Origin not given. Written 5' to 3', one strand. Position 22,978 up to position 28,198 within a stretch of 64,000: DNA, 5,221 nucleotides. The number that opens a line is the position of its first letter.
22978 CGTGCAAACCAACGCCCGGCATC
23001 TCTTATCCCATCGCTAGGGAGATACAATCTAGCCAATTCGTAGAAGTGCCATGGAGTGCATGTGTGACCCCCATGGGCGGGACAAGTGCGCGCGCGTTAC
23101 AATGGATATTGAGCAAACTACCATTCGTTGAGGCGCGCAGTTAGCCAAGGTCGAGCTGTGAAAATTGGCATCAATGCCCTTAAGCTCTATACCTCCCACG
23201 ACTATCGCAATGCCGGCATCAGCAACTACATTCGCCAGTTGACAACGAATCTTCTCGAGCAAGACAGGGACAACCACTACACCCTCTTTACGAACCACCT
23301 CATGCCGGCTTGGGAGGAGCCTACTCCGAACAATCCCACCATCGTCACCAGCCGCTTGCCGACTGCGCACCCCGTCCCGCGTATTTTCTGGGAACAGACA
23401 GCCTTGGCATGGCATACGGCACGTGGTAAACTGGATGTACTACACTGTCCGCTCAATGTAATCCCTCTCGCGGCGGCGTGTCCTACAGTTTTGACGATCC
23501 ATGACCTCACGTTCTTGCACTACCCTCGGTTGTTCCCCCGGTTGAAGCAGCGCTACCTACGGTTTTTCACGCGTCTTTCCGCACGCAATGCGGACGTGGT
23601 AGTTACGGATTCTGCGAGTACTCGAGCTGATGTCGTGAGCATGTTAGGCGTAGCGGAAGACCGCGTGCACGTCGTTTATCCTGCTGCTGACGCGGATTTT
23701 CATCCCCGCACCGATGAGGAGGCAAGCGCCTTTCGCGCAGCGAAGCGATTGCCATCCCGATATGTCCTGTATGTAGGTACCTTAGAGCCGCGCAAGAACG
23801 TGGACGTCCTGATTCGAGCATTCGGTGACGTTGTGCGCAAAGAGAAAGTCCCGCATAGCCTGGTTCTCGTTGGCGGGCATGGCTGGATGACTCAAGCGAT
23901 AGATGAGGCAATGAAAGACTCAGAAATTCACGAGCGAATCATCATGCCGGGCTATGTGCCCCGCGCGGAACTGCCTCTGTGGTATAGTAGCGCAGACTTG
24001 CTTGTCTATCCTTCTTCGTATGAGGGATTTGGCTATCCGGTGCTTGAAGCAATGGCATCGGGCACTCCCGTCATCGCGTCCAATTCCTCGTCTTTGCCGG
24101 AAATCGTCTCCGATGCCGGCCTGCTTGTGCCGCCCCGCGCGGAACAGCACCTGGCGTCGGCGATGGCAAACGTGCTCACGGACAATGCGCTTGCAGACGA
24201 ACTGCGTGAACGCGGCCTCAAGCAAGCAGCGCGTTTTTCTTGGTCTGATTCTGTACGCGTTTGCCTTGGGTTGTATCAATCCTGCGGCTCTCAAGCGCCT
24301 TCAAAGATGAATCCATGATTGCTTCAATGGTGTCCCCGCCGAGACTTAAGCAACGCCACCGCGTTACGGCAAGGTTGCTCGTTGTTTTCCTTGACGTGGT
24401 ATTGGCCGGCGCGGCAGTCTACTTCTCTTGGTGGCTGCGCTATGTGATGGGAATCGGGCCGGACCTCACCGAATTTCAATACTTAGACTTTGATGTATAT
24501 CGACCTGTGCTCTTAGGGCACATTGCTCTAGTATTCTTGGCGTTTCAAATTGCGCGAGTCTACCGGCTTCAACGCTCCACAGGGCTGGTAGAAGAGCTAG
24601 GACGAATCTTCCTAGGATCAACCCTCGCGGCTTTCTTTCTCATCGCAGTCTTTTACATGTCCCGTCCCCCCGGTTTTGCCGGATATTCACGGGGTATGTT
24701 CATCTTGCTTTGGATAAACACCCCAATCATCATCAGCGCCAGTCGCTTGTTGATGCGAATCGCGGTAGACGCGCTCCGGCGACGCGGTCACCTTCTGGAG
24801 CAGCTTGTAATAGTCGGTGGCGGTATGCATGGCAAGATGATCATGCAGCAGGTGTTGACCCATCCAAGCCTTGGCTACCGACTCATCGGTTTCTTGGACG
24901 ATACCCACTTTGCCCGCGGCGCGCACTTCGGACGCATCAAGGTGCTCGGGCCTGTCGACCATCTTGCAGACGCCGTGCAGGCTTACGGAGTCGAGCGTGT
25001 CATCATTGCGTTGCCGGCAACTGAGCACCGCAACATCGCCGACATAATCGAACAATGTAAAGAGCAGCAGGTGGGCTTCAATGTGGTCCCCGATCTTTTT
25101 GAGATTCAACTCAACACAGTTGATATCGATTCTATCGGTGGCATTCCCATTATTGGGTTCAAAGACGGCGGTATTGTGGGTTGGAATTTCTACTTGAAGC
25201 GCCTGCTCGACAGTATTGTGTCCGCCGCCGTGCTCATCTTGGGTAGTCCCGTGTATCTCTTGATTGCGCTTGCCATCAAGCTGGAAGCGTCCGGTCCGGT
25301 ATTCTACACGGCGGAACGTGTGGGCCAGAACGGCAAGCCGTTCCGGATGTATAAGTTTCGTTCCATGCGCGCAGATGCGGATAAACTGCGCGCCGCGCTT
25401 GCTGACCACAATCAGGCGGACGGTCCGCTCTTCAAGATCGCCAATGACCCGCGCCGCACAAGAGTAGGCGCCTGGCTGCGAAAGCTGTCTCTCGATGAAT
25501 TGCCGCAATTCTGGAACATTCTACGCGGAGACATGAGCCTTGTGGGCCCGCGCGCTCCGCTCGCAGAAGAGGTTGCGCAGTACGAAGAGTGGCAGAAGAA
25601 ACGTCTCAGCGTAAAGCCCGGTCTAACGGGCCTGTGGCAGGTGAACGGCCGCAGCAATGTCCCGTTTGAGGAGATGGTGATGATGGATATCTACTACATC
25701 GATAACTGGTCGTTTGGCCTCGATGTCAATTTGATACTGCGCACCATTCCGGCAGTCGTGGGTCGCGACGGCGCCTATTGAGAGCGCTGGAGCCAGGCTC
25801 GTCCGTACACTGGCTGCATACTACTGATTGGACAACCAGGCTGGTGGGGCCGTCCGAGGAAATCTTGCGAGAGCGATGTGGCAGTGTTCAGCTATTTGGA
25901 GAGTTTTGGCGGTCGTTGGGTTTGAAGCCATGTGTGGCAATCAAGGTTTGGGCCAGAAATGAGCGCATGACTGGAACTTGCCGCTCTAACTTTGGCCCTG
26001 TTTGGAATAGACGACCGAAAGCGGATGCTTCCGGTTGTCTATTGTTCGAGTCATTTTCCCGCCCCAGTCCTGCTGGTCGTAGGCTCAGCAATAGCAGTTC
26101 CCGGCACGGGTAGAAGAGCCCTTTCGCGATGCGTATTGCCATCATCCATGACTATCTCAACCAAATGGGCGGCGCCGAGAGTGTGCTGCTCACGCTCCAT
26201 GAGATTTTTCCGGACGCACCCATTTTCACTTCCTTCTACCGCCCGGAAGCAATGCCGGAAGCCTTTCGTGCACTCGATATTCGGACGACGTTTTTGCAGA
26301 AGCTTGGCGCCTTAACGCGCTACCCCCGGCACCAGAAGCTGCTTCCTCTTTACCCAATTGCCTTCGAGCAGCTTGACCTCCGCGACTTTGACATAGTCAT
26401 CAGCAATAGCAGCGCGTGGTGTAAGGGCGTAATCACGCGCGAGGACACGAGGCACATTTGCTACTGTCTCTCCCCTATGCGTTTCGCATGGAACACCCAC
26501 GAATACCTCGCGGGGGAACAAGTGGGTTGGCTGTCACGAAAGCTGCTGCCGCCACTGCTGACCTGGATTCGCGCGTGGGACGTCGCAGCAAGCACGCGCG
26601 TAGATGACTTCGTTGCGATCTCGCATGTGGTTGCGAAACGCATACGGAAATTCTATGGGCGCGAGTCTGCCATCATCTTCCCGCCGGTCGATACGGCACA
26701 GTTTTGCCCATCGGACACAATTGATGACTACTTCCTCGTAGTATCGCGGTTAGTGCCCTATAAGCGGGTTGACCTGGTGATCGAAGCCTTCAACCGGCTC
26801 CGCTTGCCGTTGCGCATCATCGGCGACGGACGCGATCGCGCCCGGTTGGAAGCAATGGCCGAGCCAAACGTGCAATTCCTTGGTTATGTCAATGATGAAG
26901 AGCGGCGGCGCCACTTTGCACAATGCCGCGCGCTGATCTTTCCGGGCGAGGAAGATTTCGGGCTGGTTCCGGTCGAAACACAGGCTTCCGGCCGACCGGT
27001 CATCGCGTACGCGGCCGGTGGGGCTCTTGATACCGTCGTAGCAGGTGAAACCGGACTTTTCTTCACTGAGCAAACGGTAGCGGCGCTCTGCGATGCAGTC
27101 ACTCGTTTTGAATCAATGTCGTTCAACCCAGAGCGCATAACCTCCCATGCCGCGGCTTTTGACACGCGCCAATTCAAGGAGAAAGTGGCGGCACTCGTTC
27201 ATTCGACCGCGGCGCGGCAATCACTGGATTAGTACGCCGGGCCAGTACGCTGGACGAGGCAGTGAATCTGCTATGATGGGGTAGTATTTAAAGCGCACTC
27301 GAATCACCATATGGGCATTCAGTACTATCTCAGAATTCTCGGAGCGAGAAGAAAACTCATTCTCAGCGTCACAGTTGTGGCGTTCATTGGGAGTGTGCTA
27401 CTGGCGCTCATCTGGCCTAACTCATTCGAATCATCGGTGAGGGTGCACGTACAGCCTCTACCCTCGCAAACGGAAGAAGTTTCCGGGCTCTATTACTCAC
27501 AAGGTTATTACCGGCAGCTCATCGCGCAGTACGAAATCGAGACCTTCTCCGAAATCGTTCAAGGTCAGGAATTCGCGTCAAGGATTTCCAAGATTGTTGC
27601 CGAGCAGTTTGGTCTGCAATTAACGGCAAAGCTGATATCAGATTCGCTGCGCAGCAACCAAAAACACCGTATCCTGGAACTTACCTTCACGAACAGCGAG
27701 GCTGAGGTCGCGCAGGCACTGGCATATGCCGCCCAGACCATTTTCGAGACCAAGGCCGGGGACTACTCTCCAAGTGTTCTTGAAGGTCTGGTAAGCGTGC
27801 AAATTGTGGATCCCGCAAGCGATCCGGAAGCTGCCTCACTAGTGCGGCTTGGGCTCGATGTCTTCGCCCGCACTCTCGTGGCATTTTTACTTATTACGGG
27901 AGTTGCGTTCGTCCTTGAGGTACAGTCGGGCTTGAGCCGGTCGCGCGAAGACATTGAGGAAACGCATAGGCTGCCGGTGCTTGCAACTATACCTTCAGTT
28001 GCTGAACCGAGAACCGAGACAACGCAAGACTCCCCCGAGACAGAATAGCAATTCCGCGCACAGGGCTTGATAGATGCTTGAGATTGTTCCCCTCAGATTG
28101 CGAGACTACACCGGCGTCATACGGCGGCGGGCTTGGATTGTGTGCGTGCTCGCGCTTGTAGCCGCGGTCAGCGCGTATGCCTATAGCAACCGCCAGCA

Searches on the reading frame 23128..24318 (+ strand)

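Call 80: search_protein_families(library=pfam, proteins=[window:23128-24318:+], max_evalue=0.000001)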
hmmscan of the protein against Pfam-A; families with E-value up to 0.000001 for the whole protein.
window:23128-24318:+ (396 aa): 5 families
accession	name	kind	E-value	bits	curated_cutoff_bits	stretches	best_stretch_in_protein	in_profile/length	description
PF00534.26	Glycos_transf_1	-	4e-37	127.8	26.4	1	200-365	5-171/172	Glycosyl transferases group 1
PF13692.12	Glyco_trans_1_4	-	2.1e-33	116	27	1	211-352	2-142/142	Glycosyl transferases group 1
PF13439.12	Glyco_transf_4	-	1.1e-18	68.3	28.5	1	30-190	3-169/170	Glycosyltransferase Family 4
PF20706.3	GT4-conflict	-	2.3e-13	50.3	26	1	180-369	174-361/385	Family 4 Glycosyltransferase in conflict systems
PF13579.12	Glyco_trans_4_4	-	1.3e-11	45.5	29.7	1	30-185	2-157/158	Glycosyl transferase 4-like domain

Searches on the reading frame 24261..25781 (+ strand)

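Call 80: search_protein_families(library=pfam, proteins=[window:24261-25781:+], max_evalue=0.000001)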
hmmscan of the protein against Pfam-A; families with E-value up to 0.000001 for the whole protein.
window:24261-25781:+ (506 aa): 2 families
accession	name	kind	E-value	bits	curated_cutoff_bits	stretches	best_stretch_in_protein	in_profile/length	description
PF02397.22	Bac_transf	-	2.9e-68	229.4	27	1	313-500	1-178/179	Bacterial sugar transferase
PF13727.12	CoA_binding_3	-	7.8e-24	85.1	25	1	98-277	3-175/175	CoA-binding domain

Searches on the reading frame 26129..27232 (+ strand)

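Call 80: search_protein_families(library=pfam, proteins=[window:26129-27232:+], max_evalue=0.000001)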
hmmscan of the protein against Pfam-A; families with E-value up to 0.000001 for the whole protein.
window:26129-27232:+ (367 aa): 3 families
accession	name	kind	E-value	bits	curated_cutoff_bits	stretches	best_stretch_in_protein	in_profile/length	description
PF00534.26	Glycos_transf_1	-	4e-26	92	26.4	1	199-338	15-166/172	Glycosyl transferases group 1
PF13692.12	Glyco_trans_1_4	-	5.6e-23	82.2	27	1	201-326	3-138/142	Glycosyl transferases group 1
PF13439.12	Glyco_transf_4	-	1.4e-07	32.1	28.5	1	14-190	2-169/170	Glycosyltransferase Family 4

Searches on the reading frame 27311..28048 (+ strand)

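Call 80: search_protein_families(library=pfam, proteins=[window:27311-28048:+], max_evalue=0.000001)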
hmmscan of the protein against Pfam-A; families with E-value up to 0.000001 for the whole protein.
window:27311-28048:+ (245 aa): 1 family
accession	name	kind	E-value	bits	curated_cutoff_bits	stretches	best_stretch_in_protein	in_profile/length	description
PF02706.20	Wzz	-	3e-08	34.3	25.5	1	7-92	9-87/91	Chain length determinant protein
